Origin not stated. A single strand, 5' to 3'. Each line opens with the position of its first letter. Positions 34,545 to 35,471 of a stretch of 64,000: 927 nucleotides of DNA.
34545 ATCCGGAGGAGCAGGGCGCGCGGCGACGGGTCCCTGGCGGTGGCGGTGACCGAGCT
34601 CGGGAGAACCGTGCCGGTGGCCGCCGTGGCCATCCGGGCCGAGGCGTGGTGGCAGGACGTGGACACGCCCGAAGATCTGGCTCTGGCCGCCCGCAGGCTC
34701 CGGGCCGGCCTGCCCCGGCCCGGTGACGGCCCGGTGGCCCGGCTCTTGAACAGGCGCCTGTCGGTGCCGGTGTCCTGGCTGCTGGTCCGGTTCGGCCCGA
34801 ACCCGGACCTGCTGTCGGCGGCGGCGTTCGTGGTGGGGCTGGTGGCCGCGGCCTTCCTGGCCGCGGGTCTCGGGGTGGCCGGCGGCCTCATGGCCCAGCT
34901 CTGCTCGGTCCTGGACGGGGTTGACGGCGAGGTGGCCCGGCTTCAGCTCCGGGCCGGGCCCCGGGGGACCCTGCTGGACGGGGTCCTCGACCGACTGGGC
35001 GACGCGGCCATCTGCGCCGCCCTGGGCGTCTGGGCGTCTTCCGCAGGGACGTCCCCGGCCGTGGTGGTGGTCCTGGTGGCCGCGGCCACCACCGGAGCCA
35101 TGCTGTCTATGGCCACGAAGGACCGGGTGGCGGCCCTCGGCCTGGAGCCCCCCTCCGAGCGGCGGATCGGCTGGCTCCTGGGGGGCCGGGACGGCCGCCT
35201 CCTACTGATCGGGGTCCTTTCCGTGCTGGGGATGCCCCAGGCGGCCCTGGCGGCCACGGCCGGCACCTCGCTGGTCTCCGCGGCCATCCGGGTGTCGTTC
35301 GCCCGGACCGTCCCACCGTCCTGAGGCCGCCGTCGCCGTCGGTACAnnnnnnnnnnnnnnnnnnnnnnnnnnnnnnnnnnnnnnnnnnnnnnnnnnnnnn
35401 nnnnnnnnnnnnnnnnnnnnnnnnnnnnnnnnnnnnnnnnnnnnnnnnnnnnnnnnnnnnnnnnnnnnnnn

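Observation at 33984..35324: IPCT–DIPPS-like fusion suggests CDP-inositol/di-myo-inositol-phosphate-type compatible-solute chemistry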

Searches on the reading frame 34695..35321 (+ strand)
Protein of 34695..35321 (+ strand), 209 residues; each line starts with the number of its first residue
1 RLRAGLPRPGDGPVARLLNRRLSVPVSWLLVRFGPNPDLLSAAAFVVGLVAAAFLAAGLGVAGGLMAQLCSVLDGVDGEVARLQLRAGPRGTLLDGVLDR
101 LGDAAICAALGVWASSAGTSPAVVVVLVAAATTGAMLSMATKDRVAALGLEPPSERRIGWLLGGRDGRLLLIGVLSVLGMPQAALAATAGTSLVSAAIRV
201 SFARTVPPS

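Call 34: search_solved_structures(query=window:34695-35321:+, max_evalue=1, show_alignments=5)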
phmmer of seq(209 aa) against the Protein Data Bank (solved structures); distinct sequences matched with E-value up to 1: 16.
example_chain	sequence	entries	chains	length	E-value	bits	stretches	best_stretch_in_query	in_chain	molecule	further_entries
4o6m_A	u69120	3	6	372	1.6e-18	70.6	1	4-191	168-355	AF2299, a CDP-alcohol phosphotransferase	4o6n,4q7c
4mnd_A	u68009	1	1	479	1.4e-15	61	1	4-178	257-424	CTP L-myo-inositol-1-phosphate cytidylyltransferase/CDP-L-myo-inositol myo-inositolphospho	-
5d92_D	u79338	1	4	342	2e-10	44.2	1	15-169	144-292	AF2299 protein,Phosphatidylinositol synthase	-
5d91_A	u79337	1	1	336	5.4e-10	42.7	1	20-169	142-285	AF2299 protein,Phosphatidylinositol synthase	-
6h53_A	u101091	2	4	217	9.2e-06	28.9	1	16-150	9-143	CDP-diacylglycerol--inositol 3-phosphatidyltransferase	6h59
6h5a_A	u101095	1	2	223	9.9e-06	28.8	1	16-150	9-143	CDP-diacylglycerol--inositol 3-phosphatidyltransferase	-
6wm5_A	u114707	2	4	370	2.3e-05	27.6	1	16-151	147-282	AfCTD-Phosphatidylinositol-phosphate synthase (PIPS) fusion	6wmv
3p4e_A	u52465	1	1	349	0.058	16.5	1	41-109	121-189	Phosphoribosylformylglycinamidine cyclo-ligase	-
1s1f_A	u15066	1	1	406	0.5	13.5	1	75-147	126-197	putative cytochrome P450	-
1se6_A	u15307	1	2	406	0.5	13.5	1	75-147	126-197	putative cytochrome P450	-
2d0e_A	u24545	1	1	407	0.5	13.5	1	75-147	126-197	putative cytochrome P450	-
9y34_A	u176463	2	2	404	0.51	13.4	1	75-147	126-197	Biflaviolin synthase CYP158A2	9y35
3tzo_A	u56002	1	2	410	0.51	13.4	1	75-147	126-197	Putative cytochrome P450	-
5de9_A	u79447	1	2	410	0.52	13.4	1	75-147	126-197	Biflaviolin synthase CYP158A2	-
2d09_A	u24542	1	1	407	0.57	13.3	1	75-147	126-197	putative cytochrome P450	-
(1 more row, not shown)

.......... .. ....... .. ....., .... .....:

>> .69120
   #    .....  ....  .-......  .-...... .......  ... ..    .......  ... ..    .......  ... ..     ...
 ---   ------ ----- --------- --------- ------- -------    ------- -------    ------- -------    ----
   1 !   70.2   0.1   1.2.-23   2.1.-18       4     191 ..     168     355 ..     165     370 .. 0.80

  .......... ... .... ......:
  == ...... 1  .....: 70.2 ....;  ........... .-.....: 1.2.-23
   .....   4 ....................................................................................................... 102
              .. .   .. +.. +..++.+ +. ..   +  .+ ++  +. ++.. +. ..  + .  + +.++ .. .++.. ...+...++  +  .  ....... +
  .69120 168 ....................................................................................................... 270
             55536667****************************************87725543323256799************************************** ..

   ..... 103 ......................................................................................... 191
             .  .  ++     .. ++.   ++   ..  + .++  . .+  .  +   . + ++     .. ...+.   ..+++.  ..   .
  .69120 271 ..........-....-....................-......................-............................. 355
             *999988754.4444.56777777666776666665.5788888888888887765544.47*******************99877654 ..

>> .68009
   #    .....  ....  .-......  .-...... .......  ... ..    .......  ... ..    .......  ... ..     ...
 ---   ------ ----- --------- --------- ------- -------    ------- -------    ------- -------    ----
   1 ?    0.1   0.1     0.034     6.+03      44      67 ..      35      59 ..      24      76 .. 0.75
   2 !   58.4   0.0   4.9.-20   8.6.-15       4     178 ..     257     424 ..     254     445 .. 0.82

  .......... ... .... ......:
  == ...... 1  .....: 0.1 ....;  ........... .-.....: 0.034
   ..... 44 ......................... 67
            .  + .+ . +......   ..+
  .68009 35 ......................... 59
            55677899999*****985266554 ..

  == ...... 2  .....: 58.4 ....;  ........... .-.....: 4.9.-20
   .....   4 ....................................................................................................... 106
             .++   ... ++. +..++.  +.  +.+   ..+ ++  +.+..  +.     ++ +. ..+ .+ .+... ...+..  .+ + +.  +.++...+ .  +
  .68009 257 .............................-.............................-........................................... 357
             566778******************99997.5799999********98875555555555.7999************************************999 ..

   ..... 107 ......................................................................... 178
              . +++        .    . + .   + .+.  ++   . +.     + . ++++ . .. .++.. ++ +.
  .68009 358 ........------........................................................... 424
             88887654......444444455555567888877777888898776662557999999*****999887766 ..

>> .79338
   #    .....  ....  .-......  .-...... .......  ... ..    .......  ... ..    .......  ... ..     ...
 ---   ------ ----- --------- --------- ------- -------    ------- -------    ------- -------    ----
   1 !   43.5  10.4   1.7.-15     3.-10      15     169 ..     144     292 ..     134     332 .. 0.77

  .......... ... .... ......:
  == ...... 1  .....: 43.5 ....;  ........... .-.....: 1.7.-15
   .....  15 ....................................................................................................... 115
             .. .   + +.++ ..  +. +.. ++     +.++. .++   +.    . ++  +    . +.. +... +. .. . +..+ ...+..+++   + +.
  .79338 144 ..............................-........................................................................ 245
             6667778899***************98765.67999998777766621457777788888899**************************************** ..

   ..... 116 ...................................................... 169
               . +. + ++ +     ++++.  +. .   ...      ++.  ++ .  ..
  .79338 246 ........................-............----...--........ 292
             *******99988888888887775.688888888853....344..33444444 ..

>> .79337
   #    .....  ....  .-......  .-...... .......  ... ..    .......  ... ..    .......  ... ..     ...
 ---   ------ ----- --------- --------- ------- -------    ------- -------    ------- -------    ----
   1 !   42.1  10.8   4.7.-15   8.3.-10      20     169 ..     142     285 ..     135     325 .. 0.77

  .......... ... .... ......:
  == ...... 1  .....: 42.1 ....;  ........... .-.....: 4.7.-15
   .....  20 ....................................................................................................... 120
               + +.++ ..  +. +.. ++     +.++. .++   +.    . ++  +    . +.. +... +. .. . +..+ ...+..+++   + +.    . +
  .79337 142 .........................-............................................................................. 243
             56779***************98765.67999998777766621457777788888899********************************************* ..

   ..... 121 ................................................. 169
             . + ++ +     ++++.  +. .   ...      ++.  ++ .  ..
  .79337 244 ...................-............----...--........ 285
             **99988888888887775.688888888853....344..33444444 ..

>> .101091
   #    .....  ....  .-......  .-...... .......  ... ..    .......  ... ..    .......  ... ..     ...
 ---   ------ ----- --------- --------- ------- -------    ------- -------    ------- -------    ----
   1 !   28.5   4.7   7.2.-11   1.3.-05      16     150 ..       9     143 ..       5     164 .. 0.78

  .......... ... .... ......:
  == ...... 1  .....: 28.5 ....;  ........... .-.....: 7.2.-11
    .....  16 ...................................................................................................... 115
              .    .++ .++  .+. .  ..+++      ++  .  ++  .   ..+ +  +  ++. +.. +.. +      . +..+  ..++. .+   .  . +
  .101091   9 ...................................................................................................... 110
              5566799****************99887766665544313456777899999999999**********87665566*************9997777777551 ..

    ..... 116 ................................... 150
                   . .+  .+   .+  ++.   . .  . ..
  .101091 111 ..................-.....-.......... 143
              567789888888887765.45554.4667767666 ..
